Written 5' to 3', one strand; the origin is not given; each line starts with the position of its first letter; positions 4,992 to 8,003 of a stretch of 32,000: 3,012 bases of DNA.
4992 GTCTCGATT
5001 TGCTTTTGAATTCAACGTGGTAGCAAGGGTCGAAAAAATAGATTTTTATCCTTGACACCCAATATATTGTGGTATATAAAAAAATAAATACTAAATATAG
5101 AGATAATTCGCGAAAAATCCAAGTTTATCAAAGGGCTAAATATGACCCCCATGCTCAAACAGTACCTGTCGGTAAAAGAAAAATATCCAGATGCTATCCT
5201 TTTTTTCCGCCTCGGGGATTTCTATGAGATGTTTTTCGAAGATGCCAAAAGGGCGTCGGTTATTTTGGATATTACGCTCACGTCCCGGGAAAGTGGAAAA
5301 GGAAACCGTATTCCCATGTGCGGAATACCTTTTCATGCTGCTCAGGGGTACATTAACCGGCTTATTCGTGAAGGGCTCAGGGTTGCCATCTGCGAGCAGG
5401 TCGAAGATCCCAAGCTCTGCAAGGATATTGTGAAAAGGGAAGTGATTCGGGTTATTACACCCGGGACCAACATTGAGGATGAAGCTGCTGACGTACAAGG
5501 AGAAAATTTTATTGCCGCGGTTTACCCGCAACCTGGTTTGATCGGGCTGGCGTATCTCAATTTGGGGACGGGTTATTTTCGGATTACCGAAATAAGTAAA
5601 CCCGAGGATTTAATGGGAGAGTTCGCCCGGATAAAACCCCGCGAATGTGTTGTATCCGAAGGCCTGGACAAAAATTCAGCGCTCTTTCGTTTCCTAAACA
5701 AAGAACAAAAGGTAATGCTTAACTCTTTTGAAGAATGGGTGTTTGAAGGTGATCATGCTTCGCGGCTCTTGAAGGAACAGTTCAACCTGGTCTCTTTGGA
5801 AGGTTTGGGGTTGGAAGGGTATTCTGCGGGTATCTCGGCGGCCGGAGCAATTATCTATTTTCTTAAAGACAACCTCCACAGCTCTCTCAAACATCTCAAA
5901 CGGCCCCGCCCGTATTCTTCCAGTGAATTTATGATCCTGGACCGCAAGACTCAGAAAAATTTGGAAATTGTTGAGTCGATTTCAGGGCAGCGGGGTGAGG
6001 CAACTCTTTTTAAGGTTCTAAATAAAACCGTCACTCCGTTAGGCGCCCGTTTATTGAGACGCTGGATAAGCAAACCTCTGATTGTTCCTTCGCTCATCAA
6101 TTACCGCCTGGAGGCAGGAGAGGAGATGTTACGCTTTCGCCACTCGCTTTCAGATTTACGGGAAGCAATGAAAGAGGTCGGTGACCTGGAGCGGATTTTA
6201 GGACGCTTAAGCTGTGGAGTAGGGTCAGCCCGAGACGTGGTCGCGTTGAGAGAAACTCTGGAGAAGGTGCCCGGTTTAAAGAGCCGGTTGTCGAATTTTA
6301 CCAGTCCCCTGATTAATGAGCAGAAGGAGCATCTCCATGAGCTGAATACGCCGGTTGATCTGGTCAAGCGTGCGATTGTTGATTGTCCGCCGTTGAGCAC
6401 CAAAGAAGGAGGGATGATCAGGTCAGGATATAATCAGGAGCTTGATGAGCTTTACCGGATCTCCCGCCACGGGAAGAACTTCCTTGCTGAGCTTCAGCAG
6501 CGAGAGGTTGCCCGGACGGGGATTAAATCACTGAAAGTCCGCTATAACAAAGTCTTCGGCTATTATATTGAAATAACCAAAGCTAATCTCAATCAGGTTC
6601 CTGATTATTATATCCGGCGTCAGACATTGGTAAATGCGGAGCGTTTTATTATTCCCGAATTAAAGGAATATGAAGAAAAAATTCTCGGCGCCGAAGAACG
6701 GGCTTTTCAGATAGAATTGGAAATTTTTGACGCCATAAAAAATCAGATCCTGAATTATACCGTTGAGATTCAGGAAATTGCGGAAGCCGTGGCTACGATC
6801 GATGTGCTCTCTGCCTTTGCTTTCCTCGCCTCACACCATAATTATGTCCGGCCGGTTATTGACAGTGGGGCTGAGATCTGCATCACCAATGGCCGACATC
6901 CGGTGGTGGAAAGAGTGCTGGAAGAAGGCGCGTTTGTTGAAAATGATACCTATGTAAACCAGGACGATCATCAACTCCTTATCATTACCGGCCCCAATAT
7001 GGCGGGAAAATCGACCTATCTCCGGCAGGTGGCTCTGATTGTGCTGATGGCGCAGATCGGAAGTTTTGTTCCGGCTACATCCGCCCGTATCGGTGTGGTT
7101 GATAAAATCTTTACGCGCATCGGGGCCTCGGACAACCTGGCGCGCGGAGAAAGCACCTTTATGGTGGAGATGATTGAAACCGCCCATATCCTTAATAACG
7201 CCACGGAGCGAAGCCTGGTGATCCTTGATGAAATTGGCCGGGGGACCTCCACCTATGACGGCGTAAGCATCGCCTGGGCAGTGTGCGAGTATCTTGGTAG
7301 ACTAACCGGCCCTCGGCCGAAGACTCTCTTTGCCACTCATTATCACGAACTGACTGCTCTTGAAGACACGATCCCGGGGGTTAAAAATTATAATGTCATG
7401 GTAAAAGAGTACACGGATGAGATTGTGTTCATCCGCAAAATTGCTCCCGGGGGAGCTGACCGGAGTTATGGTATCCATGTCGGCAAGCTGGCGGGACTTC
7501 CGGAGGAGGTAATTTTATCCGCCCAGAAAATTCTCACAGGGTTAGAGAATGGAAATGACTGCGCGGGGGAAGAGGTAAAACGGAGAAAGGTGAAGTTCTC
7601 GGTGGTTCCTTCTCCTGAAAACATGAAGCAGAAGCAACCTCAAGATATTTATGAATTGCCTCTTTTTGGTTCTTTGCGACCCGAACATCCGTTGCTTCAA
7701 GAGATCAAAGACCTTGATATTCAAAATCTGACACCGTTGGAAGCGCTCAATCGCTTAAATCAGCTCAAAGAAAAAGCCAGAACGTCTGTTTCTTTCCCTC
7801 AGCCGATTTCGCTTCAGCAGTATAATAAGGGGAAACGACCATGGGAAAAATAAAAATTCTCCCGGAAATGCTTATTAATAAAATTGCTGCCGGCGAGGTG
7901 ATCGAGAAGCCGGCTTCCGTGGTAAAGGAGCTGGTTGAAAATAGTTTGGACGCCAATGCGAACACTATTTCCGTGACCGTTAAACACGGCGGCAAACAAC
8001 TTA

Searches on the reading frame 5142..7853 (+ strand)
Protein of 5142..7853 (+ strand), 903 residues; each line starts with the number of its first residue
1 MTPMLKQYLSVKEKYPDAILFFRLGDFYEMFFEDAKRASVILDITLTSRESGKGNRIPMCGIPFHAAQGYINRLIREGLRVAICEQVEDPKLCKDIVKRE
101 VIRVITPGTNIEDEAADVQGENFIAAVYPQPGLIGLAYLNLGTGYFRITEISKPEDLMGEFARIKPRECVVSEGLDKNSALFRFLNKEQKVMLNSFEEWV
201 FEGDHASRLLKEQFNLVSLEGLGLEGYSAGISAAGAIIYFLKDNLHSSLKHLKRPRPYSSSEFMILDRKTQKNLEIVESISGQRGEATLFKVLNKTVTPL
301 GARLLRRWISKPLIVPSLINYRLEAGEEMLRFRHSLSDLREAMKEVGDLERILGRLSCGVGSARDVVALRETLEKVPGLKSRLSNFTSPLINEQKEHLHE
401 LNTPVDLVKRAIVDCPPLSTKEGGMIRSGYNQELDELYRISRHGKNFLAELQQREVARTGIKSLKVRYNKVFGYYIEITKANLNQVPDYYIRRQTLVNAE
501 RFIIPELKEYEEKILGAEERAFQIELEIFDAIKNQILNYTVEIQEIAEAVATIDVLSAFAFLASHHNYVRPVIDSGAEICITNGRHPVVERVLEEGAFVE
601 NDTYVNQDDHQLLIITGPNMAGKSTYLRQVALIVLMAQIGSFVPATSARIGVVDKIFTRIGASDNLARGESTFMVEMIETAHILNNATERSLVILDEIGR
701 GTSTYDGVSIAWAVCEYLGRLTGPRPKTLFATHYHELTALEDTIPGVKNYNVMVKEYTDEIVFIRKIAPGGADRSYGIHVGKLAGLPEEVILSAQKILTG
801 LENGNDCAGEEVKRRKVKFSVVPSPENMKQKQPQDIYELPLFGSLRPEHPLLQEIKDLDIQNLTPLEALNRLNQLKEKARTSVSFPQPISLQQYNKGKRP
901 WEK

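Call 8: search_protein_families(library=pfam, proteins=[window:5142-7853:+], max_evalue=0.001)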
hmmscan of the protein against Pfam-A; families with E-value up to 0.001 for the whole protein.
window:5142-7853:+ (903 aa): 5 families
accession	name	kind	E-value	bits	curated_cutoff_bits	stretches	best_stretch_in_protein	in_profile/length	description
PF00488.27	MutS_V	-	4.4e-86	288.1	30.2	1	613-802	1-188/188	MutS domain V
PF05192.23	MutS_III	-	3.4e-47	161.7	34.1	1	270-560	2-194/194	MutS domain III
PF01624.25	MutS_I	-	6.7e-45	152.4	20.6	1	2-114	1-113/113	MutS domain I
PF05190.23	MutS_IV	-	4.9e-31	107.3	22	1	429-520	1-92/92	MutS family domain IV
PF05188.22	MutS_II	-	3.6e-21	76.4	25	1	122-253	1-133/133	MutS domain II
